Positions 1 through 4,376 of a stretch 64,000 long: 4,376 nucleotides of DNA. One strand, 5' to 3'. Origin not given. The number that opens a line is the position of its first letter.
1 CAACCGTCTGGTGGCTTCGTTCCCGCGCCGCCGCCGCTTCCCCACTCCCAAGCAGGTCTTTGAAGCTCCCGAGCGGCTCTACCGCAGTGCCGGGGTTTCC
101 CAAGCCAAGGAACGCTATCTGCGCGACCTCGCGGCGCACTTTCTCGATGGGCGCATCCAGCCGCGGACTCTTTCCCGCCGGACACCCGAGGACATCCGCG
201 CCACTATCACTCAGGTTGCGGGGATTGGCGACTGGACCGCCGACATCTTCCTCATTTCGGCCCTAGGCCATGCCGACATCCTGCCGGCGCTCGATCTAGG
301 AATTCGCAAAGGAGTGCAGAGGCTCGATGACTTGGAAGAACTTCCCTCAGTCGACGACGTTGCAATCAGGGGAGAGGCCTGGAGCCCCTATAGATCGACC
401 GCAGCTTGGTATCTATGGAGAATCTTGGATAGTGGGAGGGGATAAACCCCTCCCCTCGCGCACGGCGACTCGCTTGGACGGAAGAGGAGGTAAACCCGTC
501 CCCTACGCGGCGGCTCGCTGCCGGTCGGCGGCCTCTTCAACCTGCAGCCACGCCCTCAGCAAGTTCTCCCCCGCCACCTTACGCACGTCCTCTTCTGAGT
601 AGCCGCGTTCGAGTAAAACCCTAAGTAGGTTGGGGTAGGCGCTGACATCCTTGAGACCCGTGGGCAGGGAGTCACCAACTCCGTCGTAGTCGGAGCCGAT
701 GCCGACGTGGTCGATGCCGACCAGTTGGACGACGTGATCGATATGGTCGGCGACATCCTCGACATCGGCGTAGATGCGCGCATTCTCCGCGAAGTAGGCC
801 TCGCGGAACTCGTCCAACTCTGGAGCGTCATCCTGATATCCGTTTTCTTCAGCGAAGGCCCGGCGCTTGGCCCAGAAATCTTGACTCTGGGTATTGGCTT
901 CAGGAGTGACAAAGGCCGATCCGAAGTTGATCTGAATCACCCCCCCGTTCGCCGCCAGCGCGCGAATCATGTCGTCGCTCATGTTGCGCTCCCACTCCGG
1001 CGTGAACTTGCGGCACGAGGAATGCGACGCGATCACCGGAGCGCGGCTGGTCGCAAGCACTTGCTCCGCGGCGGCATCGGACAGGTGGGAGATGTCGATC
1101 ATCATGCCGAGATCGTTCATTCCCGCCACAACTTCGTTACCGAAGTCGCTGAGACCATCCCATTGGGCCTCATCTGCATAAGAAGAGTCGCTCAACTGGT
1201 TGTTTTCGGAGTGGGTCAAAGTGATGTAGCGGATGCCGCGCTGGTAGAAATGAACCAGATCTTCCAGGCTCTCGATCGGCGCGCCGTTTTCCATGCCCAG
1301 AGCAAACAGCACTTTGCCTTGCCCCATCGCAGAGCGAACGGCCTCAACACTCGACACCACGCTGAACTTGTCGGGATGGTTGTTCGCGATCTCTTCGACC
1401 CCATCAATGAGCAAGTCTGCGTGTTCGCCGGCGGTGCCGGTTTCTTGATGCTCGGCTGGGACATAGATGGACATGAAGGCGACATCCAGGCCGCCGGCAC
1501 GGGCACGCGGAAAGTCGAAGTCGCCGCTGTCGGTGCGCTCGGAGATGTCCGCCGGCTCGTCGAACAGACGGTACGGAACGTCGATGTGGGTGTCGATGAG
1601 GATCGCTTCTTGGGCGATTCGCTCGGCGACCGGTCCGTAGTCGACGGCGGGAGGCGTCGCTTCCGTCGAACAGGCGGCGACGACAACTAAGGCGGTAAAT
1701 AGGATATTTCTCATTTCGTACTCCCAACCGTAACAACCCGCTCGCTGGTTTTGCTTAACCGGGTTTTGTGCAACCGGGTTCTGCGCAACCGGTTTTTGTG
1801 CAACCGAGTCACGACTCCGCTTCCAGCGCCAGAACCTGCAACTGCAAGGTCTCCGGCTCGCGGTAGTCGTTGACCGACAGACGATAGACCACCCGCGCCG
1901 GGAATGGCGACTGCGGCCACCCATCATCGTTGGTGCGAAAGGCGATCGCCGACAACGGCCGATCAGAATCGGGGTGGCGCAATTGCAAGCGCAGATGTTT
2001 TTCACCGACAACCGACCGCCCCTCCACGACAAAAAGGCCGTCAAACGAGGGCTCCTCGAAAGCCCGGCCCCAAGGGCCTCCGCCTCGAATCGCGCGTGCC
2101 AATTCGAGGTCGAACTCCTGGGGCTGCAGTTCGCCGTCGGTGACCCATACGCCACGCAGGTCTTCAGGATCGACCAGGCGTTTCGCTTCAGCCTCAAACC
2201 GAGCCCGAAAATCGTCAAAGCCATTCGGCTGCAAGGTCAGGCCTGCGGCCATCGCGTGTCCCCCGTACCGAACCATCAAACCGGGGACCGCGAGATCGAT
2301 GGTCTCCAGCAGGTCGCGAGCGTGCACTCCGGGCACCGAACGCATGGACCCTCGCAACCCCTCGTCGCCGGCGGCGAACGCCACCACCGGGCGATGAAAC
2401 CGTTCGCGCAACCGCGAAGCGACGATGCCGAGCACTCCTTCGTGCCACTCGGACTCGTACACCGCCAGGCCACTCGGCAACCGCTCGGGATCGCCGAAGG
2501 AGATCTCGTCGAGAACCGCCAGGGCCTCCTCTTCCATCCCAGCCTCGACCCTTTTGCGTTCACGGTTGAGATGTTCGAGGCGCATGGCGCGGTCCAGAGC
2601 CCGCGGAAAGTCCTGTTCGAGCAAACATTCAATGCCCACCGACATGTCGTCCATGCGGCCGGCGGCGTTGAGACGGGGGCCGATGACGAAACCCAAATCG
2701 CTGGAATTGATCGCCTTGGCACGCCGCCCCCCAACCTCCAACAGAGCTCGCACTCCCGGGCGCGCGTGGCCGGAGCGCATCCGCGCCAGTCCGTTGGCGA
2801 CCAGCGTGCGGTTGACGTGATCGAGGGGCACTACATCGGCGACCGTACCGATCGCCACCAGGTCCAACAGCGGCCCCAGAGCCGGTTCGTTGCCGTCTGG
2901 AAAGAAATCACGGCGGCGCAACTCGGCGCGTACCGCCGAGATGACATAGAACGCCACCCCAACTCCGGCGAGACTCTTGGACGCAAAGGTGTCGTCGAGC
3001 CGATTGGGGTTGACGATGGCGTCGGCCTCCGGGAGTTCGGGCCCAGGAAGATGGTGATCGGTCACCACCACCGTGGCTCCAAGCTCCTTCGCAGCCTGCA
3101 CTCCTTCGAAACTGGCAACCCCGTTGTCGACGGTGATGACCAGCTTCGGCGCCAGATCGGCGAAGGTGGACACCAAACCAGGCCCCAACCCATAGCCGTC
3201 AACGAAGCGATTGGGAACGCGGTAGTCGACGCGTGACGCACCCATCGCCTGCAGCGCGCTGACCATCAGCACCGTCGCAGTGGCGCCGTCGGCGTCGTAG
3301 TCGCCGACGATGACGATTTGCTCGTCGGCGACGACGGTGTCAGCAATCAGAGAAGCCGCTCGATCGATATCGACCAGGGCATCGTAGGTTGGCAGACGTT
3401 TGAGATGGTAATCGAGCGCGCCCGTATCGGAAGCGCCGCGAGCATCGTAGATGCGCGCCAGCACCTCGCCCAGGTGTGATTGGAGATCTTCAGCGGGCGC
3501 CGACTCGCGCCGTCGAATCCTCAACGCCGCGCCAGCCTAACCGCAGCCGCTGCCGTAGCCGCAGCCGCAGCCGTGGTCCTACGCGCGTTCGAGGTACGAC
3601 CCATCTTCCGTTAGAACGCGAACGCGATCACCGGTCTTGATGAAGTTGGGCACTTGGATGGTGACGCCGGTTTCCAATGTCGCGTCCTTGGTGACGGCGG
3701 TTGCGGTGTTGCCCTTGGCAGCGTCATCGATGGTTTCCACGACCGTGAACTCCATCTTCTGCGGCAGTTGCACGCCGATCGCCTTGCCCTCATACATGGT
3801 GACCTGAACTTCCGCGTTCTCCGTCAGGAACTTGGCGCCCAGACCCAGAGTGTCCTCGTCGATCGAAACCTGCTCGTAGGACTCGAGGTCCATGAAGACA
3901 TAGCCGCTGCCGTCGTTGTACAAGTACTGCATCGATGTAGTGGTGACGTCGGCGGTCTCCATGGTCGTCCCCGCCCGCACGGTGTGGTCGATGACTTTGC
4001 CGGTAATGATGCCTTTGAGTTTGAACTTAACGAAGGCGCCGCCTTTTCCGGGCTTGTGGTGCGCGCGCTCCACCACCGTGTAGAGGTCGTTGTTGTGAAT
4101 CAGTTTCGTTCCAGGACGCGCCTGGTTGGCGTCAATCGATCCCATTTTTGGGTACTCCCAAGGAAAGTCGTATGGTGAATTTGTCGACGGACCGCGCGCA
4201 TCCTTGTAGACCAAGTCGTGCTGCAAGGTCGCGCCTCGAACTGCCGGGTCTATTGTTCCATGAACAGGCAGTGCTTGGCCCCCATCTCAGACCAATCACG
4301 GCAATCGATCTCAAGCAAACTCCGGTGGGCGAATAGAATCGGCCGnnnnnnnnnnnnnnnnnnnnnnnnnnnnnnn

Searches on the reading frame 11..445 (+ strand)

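Call 56: search_protein_families(library=pfam, proteins=[window:11-445:+], max_evalue=0.0001)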
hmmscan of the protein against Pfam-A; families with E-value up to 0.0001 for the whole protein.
window:11-445:+ (144 aa): 1 family
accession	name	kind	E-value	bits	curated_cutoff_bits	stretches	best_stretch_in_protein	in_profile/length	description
PF00730.31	HhH-GPD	-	1.5e-07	32.2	26.2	1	8-121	25-102/108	HhH-GPD superfamily base excision DNA repair protein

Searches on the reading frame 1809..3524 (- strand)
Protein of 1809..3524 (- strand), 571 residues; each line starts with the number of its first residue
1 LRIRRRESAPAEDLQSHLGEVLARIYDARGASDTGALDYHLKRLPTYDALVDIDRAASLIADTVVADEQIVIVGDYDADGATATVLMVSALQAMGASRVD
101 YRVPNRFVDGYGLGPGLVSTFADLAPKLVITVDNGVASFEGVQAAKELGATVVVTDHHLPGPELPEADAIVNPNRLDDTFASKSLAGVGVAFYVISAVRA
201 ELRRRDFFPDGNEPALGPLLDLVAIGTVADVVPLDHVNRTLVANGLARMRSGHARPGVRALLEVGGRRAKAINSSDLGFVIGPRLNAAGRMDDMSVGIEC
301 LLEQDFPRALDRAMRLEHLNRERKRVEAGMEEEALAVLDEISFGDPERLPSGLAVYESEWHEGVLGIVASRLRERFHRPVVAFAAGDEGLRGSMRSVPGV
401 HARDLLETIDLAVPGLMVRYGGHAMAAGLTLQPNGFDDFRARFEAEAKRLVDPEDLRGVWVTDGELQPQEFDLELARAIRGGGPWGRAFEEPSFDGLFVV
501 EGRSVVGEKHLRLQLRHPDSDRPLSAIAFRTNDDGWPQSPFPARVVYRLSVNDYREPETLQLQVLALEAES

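Call 32: search_protein_families(library=pfam, proteins=[window:1809-3524:-], max_evalue=0.0001)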
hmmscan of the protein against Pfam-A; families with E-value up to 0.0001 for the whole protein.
window:1809-3524:- (571 aa): 3 families
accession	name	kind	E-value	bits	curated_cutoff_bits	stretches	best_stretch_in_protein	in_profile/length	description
PF01368.27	DHH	-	4.5e-25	88.8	28.1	1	69-227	1-125/125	DHH family, N-terminal domain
PF02272.25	DHHA1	-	1.1e-18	68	25.9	1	353-447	5-100/102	DHHA1 domain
PF17768.7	RecJ_OB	-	3.5e-18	66.1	27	1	462-564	1-105/107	RecJ OB domain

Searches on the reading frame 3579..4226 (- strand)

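Call 32: search_protein_families(library=pfam, proteins=[window:3579-4226:-], max_evalue=0.0001)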
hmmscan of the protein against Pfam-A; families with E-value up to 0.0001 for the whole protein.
window:3579-4226:- (215 aa): 3 families
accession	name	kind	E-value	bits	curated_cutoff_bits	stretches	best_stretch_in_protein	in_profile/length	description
PF01132.26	EFP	-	2.8e-24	85.2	27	1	98-150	2-54/54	Elongation factor P (EF-P) OB domain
PF09285.17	Elong-fact-P_C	-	4.6e-21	74.7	25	1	159-214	2-56/56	Elongation factor P, C-terminal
PF08207.18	EFP_N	-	7.3e-20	71.2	23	1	33-87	2-56/58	Elongation factor P (EF-P) KOW-like domain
